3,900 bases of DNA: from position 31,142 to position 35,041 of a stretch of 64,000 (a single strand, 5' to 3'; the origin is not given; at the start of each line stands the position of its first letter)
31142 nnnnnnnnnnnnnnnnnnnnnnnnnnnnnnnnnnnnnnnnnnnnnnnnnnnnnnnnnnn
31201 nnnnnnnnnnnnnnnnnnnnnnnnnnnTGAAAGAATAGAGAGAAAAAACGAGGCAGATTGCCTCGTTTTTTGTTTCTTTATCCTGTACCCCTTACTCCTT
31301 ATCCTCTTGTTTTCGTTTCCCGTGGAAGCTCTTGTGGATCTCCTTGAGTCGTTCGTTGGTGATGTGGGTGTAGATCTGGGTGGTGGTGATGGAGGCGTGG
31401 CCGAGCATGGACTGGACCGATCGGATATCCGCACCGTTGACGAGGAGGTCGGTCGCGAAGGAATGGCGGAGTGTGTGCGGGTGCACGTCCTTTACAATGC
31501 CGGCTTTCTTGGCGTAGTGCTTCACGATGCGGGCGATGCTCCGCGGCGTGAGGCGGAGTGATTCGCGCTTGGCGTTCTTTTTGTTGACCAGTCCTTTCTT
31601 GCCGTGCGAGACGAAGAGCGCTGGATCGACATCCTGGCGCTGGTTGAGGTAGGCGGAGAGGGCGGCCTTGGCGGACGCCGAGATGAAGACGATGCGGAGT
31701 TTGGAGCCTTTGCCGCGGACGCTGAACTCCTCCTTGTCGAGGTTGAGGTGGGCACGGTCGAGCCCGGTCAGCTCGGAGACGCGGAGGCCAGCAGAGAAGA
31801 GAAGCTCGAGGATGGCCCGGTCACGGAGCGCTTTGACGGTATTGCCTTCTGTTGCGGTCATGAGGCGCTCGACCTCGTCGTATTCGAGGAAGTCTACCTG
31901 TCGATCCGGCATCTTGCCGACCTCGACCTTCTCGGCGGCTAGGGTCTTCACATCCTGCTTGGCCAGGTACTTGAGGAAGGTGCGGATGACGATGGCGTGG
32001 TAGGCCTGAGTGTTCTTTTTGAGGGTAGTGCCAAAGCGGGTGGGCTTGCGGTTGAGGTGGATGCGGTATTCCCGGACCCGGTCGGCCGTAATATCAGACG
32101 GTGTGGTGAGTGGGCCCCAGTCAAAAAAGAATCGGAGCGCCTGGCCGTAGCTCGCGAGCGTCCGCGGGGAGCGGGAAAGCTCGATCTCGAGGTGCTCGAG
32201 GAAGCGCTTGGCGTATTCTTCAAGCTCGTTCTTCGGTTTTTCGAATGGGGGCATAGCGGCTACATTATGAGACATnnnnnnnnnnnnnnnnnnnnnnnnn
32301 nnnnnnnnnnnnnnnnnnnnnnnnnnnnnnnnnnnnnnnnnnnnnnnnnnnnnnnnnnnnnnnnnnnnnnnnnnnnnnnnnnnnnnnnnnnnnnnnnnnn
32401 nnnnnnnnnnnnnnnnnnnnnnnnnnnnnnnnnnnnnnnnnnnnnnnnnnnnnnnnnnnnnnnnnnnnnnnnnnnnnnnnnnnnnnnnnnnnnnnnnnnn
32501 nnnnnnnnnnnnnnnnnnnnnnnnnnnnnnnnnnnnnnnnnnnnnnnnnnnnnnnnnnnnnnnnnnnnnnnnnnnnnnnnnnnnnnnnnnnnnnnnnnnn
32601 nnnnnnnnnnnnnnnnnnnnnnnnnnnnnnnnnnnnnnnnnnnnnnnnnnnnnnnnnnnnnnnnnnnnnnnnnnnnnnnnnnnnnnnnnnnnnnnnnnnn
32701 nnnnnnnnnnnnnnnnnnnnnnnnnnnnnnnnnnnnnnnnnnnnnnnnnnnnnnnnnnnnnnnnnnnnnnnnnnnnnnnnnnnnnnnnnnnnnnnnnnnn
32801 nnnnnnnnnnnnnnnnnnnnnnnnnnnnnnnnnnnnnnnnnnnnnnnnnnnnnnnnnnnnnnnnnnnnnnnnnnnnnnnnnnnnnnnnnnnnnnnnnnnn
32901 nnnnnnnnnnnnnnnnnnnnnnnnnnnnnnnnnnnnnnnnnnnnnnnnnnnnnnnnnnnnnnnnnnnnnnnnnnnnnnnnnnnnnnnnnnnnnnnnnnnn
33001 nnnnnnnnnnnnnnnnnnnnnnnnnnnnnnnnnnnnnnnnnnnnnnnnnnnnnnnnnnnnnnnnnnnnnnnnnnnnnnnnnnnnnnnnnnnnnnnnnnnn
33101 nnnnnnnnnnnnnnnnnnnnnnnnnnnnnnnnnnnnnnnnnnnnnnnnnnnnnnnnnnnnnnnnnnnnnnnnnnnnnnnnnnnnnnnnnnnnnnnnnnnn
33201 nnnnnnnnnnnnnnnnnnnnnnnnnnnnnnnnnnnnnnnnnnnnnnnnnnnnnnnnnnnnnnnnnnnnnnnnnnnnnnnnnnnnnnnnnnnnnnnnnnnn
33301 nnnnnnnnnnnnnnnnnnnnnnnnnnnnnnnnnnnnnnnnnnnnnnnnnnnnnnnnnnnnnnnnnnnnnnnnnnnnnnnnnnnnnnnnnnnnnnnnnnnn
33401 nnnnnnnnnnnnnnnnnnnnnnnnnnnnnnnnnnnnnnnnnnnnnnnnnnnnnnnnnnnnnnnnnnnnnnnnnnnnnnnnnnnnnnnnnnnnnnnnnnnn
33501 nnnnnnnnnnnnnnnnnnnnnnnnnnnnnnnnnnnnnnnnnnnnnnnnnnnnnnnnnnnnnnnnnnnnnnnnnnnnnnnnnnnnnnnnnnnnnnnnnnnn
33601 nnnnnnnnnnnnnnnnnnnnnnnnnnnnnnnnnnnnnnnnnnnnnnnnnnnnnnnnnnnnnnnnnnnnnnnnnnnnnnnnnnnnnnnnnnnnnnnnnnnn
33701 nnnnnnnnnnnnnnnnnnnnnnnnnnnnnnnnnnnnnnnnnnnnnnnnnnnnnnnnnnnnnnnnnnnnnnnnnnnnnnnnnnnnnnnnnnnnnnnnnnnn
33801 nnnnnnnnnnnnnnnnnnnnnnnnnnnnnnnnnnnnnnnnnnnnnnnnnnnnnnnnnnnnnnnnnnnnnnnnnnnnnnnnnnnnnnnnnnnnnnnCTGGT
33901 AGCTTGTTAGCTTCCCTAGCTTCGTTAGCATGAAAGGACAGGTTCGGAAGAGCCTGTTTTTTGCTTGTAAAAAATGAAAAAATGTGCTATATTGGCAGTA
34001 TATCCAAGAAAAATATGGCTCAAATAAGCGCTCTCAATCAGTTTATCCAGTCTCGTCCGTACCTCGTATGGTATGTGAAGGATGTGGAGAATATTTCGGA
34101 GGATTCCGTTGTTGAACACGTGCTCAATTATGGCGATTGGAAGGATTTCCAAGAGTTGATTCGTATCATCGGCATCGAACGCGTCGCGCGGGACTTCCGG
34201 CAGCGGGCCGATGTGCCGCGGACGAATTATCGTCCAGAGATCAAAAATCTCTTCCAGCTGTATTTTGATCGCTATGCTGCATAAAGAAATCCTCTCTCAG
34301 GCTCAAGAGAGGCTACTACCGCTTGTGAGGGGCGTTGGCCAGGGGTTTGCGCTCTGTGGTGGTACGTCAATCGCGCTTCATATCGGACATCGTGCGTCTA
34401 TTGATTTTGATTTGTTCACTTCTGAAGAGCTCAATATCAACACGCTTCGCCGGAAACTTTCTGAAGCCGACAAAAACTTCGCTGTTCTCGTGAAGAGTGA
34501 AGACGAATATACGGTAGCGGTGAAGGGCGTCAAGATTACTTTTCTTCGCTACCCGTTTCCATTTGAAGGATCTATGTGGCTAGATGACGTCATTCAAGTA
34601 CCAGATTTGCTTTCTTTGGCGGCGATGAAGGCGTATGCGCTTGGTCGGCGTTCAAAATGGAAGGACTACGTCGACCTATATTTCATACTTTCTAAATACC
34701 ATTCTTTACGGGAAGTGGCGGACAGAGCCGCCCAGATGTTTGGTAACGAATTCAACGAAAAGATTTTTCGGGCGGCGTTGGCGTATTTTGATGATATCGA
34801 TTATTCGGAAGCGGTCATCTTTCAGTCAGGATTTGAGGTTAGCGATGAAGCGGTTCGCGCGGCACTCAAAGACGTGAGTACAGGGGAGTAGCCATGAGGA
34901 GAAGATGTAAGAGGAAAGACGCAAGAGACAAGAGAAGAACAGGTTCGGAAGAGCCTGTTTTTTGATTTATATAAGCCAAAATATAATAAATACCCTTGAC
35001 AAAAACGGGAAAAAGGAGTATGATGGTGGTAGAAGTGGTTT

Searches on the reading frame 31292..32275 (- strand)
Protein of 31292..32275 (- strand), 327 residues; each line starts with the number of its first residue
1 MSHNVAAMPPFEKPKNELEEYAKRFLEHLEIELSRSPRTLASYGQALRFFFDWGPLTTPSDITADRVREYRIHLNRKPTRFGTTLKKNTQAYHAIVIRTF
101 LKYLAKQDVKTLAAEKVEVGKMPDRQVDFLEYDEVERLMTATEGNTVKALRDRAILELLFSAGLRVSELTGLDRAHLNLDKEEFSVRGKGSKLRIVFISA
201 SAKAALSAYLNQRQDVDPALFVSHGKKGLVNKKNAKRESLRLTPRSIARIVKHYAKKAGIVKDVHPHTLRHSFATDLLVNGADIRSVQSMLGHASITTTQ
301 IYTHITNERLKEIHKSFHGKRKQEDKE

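Call 91: search_protein_families(library=pfam, proteins=[window:31292-32275:-], max_evalue=0.001)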
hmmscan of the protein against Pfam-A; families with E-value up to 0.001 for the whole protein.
window:31292-32275:- (327 aa): 3 families
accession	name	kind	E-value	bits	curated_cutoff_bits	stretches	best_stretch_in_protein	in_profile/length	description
PF00589.27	Phage_integrase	-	1.7e-42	145.5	27.1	1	129-308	2-171/172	Phage integrase family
PF02899.23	Phage_int_SAM_1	-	7.8e-07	29.7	22.3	1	23-107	2-82/83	Phage integrase, N-terminal SAM-like domain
PF13495.12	Phage_int_SAM_4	-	1.3e-05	26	27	1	23-110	3-84/85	Phage integrase, N-terminal SAM-like domain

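Call 92: search_protein_families(library=ncbifam, proteins=[window:31292-32275:-], max_evalue=0.001)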
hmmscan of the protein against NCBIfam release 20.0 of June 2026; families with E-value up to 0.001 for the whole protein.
window:31292-32275:- (327 aa): 12 families
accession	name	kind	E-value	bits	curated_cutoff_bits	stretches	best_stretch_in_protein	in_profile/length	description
TIGR02225.1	recomb_XerD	equivalog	1.4e-72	244.5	329.6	1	24-319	2-288/290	site-specific tyrosine recombinase XerD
TIGR02224.1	recomb_XerC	equivalog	4.6e-71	239.6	335.15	1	23-321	1-293/295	tyrosine recombinase XerC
NF001399.0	PRK00283.1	subfamily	1.3e-69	234.7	279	1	19-320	6-298/300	tyrosine recombinase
NF040815.2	recomb_XerA_Arch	equivalog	1.4e-67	228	220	1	24-313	2-262/263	site-specific tyrosine recombinase/integron integrase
NF002331.0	PRK01287.1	subfamily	4.8e-54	183.7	371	1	10-326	19-333/365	site-specific tyrosine recombinase XerC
NF003462.0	PRK05084.1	equivalog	5.3e-35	120.8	267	1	146-313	191-352/360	tyrosine recombinase XerS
TIGR02249.1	integrase_gron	subfamily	1.5e-33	116.5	265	2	228-312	223-307/315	integron integrase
NF011946.0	PRK15417.1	equivalog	3.6e-22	79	435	1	245-307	255-317/337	integron integrase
NF007371.0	PRK09871.1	subfamily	4.5e-15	55.7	222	1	129-312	6-181/198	tyrosine-type DNA invertase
NF007370.0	PRK09870.1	subfamily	2.5e-13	50.1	221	1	125-322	8-196/200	tyrosine-type DNA invertase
NF040693.1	recomb_GmtY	equivalog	4.1e-10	39.5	340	1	208-311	338-438/441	gamma-mobile-trio recombinase GmtY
NF041502.1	integrase_1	equivalog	8.5e-05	21.5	350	1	236-316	291-371/484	site-specific integrase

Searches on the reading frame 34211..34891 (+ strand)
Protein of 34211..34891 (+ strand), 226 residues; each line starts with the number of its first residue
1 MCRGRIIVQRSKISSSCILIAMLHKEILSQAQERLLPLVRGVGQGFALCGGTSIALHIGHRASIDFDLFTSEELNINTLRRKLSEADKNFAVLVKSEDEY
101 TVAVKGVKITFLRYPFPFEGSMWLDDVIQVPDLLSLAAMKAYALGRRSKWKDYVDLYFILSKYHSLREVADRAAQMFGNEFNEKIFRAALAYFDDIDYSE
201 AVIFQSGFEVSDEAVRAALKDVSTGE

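Call 91: search_protein_families(library=pfam, proteins=[window:34211-34891:+], max_evalue=0.001)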
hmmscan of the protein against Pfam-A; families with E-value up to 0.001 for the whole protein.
window:34211-34891:+ (226 aa): 1 family
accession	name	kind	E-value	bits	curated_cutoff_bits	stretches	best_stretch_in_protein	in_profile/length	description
PF08843.17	AbiEii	-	1.7e-14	54.8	22.5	2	43-89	12-62/238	Nucleotidyl transferase AbiEii toxin, Type IV TA system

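Call 92: search_protein_families(library=ncbifam, proteins=[window:34211-34891:+], max_evalue=0.001)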
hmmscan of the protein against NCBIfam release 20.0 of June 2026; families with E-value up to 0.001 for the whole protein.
window:34211-34891:+ (226 aa): 0 families
